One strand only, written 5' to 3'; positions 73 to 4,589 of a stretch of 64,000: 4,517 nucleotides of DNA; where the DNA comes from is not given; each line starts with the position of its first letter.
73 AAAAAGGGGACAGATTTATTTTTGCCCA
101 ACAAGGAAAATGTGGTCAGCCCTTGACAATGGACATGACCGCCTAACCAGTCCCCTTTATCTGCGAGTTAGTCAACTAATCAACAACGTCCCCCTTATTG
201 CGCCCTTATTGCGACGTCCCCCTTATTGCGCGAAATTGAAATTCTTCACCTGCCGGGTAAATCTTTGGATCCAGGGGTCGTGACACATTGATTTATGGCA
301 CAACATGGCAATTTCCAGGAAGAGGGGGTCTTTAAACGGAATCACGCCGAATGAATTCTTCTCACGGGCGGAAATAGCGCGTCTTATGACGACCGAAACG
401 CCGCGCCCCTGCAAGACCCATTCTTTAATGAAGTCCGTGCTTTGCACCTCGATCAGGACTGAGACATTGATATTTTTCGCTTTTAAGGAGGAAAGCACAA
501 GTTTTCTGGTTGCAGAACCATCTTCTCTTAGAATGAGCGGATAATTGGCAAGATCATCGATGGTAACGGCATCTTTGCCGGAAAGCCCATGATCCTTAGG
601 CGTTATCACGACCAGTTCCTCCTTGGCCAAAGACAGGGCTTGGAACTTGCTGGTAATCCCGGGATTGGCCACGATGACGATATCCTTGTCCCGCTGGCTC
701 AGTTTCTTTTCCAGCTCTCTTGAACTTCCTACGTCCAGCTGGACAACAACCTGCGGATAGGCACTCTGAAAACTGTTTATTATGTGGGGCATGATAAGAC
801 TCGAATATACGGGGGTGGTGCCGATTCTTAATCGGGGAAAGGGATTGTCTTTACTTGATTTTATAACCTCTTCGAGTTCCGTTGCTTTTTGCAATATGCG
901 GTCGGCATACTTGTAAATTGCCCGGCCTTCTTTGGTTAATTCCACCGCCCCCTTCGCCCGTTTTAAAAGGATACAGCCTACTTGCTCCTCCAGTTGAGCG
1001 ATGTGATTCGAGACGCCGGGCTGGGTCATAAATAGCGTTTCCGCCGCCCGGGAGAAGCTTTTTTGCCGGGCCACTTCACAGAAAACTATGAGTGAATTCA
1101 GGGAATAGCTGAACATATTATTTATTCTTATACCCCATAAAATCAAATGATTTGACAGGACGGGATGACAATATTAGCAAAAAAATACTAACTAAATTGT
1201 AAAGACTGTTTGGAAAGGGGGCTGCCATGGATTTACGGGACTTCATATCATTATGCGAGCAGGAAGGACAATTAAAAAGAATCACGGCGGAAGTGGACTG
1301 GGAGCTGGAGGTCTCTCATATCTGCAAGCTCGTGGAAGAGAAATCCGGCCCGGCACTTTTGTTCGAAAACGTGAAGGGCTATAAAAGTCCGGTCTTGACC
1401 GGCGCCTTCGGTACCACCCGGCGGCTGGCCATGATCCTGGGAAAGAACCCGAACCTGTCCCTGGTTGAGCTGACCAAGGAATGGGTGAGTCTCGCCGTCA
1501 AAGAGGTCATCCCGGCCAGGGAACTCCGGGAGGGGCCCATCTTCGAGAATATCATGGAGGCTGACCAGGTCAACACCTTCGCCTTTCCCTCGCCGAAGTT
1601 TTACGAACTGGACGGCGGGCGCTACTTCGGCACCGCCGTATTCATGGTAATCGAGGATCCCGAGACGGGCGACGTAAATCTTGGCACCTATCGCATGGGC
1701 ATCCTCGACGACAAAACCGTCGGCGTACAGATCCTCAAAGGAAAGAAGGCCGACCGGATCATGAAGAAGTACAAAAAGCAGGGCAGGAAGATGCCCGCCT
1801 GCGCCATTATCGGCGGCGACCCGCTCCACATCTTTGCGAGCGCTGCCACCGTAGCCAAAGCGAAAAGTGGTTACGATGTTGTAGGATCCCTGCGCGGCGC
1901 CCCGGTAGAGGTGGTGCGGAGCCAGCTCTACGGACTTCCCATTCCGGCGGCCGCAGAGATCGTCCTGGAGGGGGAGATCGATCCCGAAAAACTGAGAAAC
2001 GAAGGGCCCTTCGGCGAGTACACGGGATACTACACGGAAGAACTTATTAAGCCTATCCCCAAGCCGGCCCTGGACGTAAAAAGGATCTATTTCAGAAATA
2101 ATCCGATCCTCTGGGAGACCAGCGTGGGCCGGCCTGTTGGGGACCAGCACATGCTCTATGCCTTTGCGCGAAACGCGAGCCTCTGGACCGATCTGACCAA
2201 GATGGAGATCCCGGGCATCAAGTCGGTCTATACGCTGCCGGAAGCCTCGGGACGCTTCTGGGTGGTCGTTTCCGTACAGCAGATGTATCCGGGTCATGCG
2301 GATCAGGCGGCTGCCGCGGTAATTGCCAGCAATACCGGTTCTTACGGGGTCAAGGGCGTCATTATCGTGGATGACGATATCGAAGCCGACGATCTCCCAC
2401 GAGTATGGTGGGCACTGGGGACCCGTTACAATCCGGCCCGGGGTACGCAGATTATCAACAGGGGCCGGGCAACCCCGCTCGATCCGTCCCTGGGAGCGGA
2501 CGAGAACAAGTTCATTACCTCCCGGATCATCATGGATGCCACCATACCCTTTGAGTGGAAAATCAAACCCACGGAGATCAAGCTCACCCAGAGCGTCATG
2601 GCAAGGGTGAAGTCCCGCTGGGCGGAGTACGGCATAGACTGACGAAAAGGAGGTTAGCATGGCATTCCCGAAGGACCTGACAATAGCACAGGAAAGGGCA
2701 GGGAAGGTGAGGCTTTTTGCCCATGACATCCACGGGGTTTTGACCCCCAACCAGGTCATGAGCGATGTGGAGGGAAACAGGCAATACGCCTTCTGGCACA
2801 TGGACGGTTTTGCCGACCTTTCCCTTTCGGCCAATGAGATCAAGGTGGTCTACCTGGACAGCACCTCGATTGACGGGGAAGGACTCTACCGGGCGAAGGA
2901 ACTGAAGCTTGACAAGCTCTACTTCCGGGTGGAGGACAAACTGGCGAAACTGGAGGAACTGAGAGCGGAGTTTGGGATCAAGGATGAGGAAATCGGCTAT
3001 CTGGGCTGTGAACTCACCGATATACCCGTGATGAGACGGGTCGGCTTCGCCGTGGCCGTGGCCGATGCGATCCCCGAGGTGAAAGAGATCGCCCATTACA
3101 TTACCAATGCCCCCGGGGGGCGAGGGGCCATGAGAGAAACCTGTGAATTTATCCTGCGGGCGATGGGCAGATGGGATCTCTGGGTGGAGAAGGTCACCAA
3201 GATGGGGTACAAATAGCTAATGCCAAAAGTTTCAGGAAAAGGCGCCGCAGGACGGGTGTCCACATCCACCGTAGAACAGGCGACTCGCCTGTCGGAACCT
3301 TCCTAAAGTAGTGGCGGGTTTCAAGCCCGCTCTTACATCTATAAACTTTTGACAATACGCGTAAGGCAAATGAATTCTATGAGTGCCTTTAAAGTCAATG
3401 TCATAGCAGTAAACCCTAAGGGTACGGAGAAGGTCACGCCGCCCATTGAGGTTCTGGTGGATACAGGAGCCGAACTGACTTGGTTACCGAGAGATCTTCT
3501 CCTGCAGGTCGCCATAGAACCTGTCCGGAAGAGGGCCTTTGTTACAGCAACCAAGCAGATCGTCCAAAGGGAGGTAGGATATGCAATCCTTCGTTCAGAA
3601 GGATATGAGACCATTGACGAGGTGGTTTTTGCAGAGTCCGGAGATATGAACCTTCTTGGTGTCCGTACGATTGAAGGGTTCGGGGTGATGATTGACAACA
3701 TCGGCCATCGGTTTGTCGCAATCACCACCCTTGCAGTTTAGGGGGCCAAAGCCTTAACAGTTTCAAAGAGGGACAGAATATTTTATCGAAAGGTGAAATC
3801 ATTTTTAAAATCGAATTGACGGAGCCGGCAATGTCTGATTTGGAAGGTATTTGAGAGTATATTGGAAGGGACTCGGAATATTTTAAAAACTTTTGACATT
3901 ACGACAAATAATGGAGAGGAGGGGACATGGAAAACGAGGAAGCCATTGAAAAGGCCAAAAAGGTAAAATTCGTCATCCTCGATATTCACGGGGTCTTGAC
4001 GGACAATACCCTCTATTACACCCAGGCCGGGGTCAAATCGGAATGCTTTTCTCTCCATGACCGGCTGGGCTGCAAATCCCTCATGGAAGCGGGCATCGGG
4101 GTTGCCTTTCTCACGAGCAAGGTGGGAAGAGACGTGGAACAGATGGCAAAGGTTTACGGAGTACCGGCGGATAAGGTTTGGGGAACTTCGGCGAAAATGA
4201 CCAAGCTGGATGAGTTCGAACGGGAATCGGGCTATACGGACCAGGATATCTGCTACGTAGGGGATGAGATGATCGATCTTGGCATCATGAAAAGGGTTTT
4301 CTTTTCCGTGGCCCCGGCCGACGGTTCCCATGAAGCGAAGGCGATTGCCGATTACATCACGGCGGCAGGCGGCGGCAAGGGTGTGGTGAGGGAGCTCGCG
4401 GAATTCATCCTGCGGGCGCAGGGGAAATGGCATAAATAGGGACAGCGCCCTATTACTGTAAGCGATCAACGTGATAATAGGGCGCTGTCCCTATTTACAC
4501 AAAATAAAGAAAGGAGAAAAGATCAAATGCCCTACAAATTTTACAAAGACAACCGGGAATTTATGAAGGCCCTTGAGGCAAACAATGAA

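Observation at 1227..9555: Expanded phenylphosphate-carboxylase-like cluster: 3 UbiD paralogs + 2 KdsC-like HAD proteins + 2 small paralogs + aryl-CoA ligase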

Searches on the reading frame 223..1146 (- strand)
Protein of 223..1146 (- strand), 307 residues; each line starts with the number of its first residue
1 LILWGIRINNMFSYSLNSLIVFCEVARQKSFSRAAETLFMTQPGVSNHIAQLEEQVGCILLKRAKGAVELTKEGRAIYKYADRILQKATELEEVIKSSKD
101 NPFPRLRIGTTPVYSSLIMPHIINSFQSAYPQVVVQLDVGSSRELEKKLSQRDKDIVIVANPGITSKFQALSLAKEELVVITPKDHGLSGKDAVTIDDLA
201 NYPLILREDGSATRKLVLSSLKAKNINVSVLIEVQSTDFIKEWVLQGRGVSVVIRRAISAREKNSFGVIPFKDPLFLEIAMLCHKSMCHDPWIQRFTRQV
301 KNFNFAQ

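Call 3: search_protein_families(library=pfam, proteins=[window:223-1146:-], max_evalue=0.01)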
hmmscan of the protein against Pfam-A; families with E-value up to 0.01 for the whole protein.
window:223-1146:- (307 aa): 3 families
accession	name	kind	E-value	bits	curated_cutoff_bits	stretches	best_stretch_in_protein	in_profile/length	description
PF03466.25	LysR_substrate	-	5.3e-42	144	28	1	104-301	6-205/209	LysR substrate binding domain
PF00126.33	HTH_1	-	2.1e-20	72.8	26.6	1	16-75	1-60/60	Bacterial regulatory helix-turn-helix protein, lysR family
PF12849.12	PBP_like_2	-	0.0012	19.1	27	1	105-224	9-155/267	PBP superfamily domain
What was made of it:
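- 223..1146 (-): LysR-family regulator, divergent from ppcB. PF00126 and PF03466 (call 3).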

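Call 4: search_protein_families(library=ncbifam, proteins=[window:223-1146:-], max_evalue=0.01)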
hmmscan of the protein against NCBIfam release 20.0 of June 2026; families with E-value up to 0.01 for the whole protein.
window:223-1146:- (307 aa): 57 families (the best 25 are shown)
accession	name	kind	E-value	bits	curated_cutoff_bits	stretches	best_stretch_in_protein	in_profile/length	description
NF040786.1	LysR_Sec_metab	equivalog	1.2e-62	211.6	250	1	16-302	3-296/298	selenium metabolism-associated LysR family transcriptional regulator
TIGR03339.1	phn_lysR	subfamily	4.2e-48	164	341.1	1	21-296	4-275/279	aminoethylphosphonate catabolism associated LysR family transcriptional regulator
NF047520.1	trans_act_CidR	equivalog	8.6e-44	149.9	415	1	18-295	5-283/292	cidABC operon transcriptional activator CidR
NF009327.0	PRK12684.1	subfamily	2.3e-39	135.5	402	1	17-273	4-263/313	CysB family HTH-type transcriptional regulator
NF008416.0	PRK11242.1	equivalog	7.2e-39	133.9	277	1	21-285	8-271/300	transcriptional regulator CynR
NF040889.1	trans_reg_YeiE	equivalog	1.2e-36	126.4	480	1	15-261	4-245/288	DNA-binding transcriptional regulator YeiE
NF045775.1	acetoin_reg_AlsR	exception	1.1e-35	123.6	430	1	16-300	3-288/290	acetoin biosynthesis transcriptional regulator AlsR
TIGR02424.1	TF_pcaQ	equivalog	2.4e-35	121.9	303.8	1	18-258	7-250/300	pca operon transcription factor PcaQ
NF008095.0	PRK10837.1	subfamily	4.5e-35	121.3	281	1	15-261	4-245/290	LysR family transcriptional regulator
NF009324.0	PRK12679.1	equivalog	4.9e-34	117.8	491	1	19-266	6-256/316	HTH-type transcriptional regulator Cbl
NF053705.1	TransRegGltCGpos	equivalog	5.2e-34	117.8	350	1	18-300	5-289/300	glutamate biosynthesis transcriptional regulator GltC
NF045990.1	TransRegCbbRRhodb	equivalog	3.8e-33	114.8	450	1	15-257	7-251/304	LysR family regulator CbbR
NF009326.0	PRK12681.1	equivalog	1.3e-31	110.3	436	1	21-264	8-254/324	HTH-type transcriptional regulator CysB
NF007385.0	PRK09906.1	equivalog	1.5e-31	109.6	356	1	17-253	4-241/296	DNA-binding transcriptional regulator HcaR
NF008722.0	PRK11716.1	equivalog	8.1e-30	103.8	246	1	16-301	3-291/293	HTH-type transcriptional activator IlvY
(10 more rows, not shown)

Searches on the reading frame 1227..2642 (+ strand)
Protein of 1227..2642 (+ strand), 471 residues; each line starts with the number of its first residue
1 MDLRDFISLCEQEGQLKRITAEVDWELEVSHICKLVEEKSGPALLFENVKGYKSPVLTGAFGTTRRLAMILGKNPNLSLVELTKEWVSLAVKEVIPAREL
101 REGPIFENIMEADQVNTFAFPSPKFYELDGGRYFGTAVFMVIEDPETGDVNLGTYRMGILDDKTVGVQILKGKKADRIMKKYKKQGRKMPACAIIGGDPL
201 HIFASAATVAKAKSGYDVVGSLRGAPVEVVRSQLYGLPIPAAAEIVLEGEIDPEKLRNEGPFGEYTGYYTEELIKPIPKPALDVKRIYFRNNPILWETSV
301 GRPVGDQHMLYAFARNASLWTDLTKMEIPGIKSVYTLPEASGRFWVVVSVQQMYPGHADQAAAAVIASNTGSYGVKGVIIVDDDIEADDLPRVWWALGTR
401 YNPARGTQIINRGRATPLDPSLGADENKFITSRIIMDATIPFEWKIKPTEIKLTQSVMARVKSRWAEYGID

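Call 3: search_protein_families(library=pfam, proteins=[window:1227-2642:+], max_evalue=0.01)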
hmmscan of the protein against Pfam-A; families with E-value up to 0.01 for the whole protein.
window:1227-2642:+ (471 aa): 3 families
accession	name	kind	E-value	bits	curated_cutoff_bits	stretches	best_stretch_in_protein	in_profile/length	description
PF01977.22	UbiD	-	8.6e-58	195.3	23.3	1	102-303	7-206/206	3-octaprenyl-4-hydroxybenzoate carboxy-lyase Rift-related domain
PF20696.2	UbiD_C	-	1.2e-30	106.6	24.2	1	308-438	1-127/127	3-octaprenyl-4-hydroxybenzoate carboxy-lyase C-terminal domain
PF20695.2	UbiD_N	-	2.2e-25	89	24.3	1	7-84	1-76/78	3-octaprenyl-4-hydroxybenzoate carboxy-lyase N-terminal domain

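Call 4: search_protein_families(library=ncbifam, proteins=[window:1227-2642:+], max_evalue=0.01)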
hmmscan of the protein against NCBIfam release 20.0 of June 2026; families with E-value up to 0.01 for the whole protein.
window:1227-2642:+ (471 aa): 7 families
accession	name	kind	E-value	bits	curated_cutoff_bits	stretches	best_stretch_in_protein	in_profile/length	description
TIGR02724.1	phenyl_P_beta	equivalog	2.6e-201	669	468.95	1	1-471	1-472/472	phenylphosphate carboxylase subunit beta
TIGR00148.1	TIGR00148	subfamily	7.4e-98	328.1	244.85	1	3-440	1-437/438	UbiD family decarboxylase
NF041204.1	VdcC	exception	2.9e-87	293.1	650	1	2-453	3-450/467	non-oxidative hydroxyarylic acid decarboxylases subunit C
TIGR03701.1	mena_SCO4490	equivalog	3.3e-80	270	495.9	1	5-419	1-422/433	menaquinone biosynthesis decarboxylase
NF008175.0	PRK10922.1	equivalog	2.6e-65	220.8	788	2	95-470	120-490/497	4-hydroxy-3-polyprenylbenzoate decarboxylase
TIGR02723.1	phenyl_P_alpha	equivalog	1.4e-57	195.5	564.6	1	4-468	11-479/485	phenylphosphate carboxylase subunit alpha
NF041219.1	BagN_FevL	exception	2.9e-45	154.7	1000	1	2-408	19-439/502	bagremycin/ferroverdin biosynthesis UbiD family decarboxylase BagN/FevL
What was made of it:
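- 1227..2642 (+): ppcB, phenylphosphate carboxylase beta subunit (UbiD-1). TIGR02724 669 bits, cut-off 469 (call 4).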

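Call 11: search_solved_structures(query=window:1227-2642:+, max_evalue=1e-10)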
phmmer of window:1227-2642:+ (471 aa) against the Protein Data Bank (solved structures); distinct sequences matched with E-value up to 1e-10: 40.
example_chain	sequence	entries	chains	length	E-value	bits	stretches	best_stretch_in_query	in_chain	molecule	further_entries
7pda_A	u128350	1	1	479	1.8e-76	261.1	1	2-466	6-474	UbiD family decarboxylase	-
7ae4_A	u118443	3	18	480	7.6e-58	199.7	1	2-453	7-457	Phenolic acid decarboxylase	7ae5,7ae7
2idb_A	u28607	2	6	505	9.5e-56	192.8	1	2-468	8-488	3-octaprenyl-4-hydroxybenzoate carboxy-lyase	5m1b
5m1c_A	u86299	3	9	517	1.1e-55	192.6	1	2-468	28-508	3-octaprenyl-4-hydroxybenzoate carboxy-lyase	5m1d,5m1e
6h6x_B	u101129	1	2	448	1.6e-51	178.9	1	3-443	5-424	3-polyprenyl-4-hydroxybenzoate decarboxylase and related decarboxylases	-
7abn_D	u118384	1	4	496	5.1e-51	177.2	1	1-470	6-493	UbiD-like decarboxylase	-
7abo_C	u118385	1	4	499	5.2e-51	177.2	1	1-470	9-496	UbiD-like decarboxylase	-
4ip2_A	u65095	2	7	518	6e-51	177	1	1-470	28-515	Aromatic Acid Decarboxylase | PA0254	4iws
6h6v_A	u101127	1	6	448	3.7e-50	174.4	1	3-443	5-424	3-polyprenyl-4-hydroxybenzoate decarboxylase and related decarboxylases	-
6da6_A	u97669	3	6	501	1.2e-39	139.7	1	2-429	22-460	UbiD-like decarboxylase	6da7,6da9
9gqr_A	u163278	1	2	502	5.3e-38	134.3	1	3-420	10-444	decarboxylase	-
7p9q_A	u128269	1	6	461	3.8e-36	128.2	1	2-448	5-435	AnInD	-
7nf0_A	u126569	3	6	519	2.1e-35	125.7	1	2-408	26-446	Ferulic acid decarboxylase 1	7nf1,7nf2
8crd_A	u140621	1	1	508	4.6e-34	121.3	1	3-445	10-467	Ferulic acid decarboxylase 1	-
7ney_A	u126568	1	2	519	1.2e-33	119.9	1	2-423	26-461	Ferulic acid decarboxylase 1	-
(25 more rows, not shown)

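Call 50: list_cluster_members(proteins=[window:1227-2642:+, window:8032-9369:+, window:31643-34387:+, window:41814-42749:+, window:10262-11245:-, window:2659-3216:+])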
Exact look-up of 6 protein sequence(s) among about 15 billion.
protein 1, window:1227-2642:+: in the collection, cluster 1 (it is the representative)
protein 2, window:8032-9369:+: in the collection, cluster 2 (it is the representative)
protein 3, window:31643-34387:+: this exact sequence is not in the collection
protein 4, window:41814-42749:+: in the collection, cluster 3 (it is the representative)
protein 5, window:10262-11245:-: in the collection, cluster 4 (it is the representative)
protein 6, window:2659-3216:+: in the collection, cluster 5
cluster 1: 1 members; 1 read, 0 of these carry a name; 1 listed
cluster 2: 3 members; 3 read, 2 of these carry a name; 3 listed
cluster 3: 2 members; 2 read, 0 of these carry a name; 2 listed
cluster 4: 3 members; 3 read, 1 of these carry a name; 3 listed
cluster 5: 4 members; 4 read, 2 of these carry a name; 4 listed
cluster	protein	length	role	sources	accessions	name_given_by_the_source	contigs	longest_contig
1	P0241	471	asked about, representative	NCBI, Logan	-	-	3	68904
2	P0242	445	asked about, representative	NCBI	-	-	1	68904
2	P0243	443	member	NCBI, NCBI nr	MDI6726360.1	MAG: hypothetical protein QMD32_05295 [Smithellaceae bacterium] | hypothetical protein [Smithellaceae bacterium]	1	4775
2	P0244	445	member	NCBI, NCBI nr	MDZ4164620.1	MAG: hypothetical protein U1C55_05795 [Smithellaceae bacterium] | hypothetical protein [Smithellaceae bacterium]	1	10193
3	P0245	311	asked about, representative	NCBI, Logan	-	-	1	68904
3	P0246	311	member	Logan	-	-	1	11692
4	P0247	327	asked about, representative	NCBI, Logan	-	-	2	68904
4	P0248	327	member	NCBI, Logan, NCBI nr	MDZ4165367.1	MAG: DUF120 domain-containing protein [Smithellaceae bacterium] | DUF120 domain-containing protein [Smithellaceae bacterium]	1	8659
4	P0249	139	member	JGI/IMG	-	-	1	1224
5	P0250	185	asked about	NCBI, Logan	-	-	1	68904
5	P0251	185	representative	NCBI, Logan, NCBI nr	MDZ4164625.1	MAG: HAD hydrolase family protein [Smithellaceae bacterium] | HAD hydrolase family protein [Smithellaceae bacterium]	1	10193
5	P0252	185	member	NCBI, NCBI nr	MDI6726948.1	MAG: HAD hydrolase family protein [Smithellaceae bacterium] | HAD hydrolase family protein [Smithellaceae bacterium]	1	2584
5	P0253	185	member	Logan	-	-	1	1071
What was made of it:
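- Tried and rejected: It was narrowed to a 68.9-kb NCBI contig whose near-identical proteins are named Smithellaceae (call 50).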

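Call 52: find_encoding_contigs(protein=P0244, flank=10000, max_places=3)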
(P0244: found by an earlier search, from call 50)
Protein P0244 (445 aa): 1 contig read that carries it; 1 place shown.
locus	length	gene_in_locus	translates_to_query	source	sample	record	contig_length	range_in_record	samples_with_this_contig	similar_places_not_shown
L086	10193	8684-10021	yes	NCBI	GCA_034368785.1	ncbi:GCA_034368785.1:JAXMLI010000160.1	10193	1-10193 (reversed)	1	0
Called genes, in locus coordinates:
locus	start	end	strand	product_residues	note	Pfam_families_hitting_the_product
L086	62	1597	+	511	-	PF03315:SDH_beta, PF03313:SDH_alpha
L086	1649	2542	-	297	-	PF00126:HTH_1, PF03466:LysR_substrate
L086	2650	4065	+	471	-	PF20695:UbiD_N, PF01977:UbiD, PF20696:UbiD_C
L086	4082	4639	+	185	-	PF08282:Hydrolase_3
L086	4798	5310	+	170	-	PF08282:Hydrolase_3 (weak)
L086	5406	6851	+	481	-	PF20695:UbiD_N, PF01977:UbiD, PF20696:UbiD_C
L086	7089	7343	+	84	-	PF09662:Phenyl_P_gamma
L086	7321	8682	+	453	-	PF20695:UbiD_N (weak), PF01977:UbiD, PF20696:UbiD_C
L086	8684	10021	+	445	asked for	PF00501:AMP-binding, PF14535:AMP-binding_C_2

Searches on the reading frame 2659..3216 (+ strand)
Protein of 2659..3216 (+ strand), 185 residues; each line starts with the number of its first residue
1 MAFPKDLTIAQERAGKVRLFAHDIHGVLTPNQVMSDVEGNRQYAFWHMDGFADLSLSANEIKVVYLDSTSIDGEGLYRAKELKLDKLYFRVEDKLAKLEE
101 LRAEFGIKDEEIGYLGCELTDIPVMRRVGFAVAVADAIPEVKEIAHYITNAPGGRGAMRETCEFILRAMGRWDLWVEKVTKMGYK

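Call 3: search_protein_families(library=pfam, proteins=[window:2659-3216:+], max_evalue=0.01)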
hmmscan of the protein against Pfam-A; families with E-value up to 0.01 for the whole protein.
window:2659-3216:+ (185 aa): 1 family
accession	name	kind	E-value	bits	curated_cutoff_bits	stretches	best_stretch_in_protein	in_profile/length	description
PF08282.18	Hydrolase_3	-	1.5e-07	31.9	20.9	1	93-150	187-244/255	haloacid dehalogenase-like hydrolase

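Call 4: search_protein_families(library=ncbifam, proteins=[window:2659-3216:+], max_evalue=0.01)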
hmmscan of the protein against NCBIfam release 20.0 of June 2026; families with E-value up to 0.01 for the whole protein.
window:2659-3216:+ (185 aa): 10 families
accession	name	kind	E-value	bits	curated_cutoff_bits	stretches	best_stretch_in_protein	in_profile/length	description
NF007019.0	PRK09484.1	equivalog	6.4e-31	107.4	208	1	12-173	20-180/187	3-deoxy-manno-octulosonate-8-phosphatase KdsC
TIGR02726.1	phenyl_P_delta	equivalog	1.8e-30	106.3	281.95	1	12-179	2-168/169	phenylphosphate carboxylase subunit delta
TIGR01670.1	KdsC-phosphatas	subfamily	4.8e-27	94.8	106.95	1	18-168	2-151/154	3-deoxy-D-manno-octulosonate 8-phosphate phosphatase, YrbI family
NF058599.1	KDN-9-PPhBT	equivalog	6.8e-20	71.8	180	1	18-167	3-151/152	3-deoxy-D-glycero-D-galacto-nonulopyranosonate 9-phosphatase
TIGR01487.1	Pglycolate_arch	equivalog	2.8e-12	47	122.75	1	92-157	146-211/215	phosphoglycolate phosphatase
NF002245.0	PRK01158.1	equivalog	3.1e-09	36.5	198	1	92-163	156-226/233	phosphoglycolate phosphatase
NF007806.0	PRK10513.1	equivalog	2.9e-07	30.2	273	1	93-159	196-262/270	sugar-phosphatase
TIGR01482.1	SPP-subfamily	subfamily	3.7e-06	26.7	107.15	1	94-165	150-220/225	sucrose-phosphate phosphatase subfamily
TIGR00099.1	Cof-subfamily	subfamily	4e-05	23.3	137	1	94-152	189-247/256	Cof-type HAD-IIB family hydrolase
NF045966.1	YcsE_rel_Pase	equivalog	0.0004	19.9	220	1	93-151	191-249/265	YcsE-related riboflavin metabolism phosphatase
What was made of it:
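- Checked: KdsC-like HAD proteins: 2659-3216 and 3927-4439 (calls 3, 4).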

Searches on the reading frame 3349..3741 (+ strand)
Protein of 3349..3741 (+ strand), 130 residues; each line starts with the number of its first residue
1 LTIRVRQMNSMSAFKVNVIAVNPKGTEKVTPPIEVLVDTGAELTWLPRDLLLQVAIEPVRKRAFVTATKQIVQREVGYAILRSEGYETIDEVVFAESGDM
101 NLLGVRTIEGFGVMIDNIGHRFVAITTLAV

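Call 3: search_protein_families(library=pfam, proteins=[window:3349-3741:+], max_evalue=0.01)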
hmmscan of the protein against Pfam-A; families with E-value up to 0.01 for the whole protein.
window:3349-3741:+ (130 aa): 2 families
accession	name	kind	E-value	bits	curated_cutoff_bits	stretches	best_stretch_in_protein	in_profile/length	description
PF13975.11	gag-asp_proteas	-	7.9e-05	23.6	28.2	1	32-106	9-88/92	gag-polyprotein putative aspartyl protease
PF13650.11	Asp_protease_2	-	0.00095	20.3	24.3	1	32-104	9-87/90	Aspartyl protease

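Call 4: search_protein_families(library=ncbifam, proteins=[window:3349-3741:+], max_evalue=0.01)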
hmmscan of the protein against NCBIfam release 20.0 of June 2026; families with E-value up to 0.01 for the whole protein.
window:3349-3741:+ (130 aa): 1 family
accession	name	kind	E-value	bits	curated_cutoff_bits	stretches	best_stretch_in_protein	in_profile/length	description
TIGR03698.1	clan_AA_DTGF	subfamily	1.4e-10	41.4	57.35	1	16-118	2-103/107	clan AA aspartic protease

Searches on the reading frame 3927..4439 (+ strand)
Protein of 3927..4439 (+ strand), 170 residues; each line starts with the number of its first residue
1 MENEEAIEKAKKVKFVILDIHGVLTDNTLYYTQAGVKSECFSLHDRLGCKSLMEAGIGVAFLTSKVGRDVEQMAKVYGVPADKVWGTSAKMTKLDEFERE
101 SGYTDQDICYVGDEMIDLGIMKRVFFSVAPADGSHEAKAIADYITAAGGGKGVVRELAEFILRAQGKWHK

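Call 3: search_protein_families(library=pfam, proteins=[window:3927-4439:+], max_evalue=0.01)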
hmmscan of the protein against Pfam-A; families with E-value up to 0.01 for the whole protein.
window:3927-4439:+ (170 aa): 1 family
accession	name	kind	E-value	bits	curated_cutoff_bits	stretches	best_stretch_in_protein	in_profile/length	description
PF08282.18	Hydrolase_3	-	2.4e-07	31.2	20.9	1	89-156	187-254/255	haloacid dehalogenase-like hydrolase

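Call 4: search_protein_families(library=ncbifam, proteins=[window:3927-4439:+], max_evalue=0.01)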
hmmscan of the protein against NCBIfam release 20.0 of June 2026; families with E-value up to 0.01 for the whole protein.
window:3927-4439:+ (170 aa): 11 families
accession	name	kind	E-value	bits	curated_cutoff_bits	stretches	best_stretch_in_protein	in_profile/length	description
TIGR02726.1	phenyl_P_delta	equivalog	6e-34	117.7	281.95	1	7-169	1-162/169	phenylphosphate carboxylase subunit delta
NF007019.0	PRK09484.1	equivalog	7.6e-33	113.7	208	1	4-169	16-180/187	3-deoxy-manno-octulosonate-8-phosphatase KdsC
TIGR01670.1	KdsC-phosphatas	subfamily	1.1e-28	100.1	106.95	1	13-166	1-153/154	3-deoxy-D-manno-octulosonate 8-phosphate phosphatase, YrbI family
NF058599.1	KDN-9-PPhBT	equivalog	1.2e-22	80.7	180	1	13-163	2-151/152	3-deoxy-D-glycero-D-galacto-nonulopyranosonate 9-phosphatase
NF002245.0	PRK01158.1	equivalog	1.8e-09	37.2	198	1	90-161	158-229/233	phosphoglycolate phosphatase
TIGR01487.1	Pglycolate_arch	equivalog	4.9e-08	33.1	122.75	1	94-155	152-213/215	phosphoglycolate phosphatase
TIGR01662.1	HAD-SF-IIIA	subfamily_domain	1.7e-06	28.2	44.6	1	14-124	1-131/141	HAD-IIIA family hydrolase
TIGR00099.1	Cof-subfamily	subfamily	2.6e-05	24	137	1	92-153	191-252/256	Cof-type HAD-IIB family hydrolase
NF045966.1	YcsE_rel_Pase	equivalog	0.0012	18.4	220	1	89-159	191-261/265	YcsE-related riboflavin metabolism phosphatase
TIGR01511.1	ATPase-IB1_Cu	subfamily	0.0029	16.5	397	0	3-46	251-295/542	copper-translocating P-type ATPase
NF007806.0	PRK10513.1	equivalog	0.0049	16.3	273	1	99-162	206-269/270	sugar-phosphatase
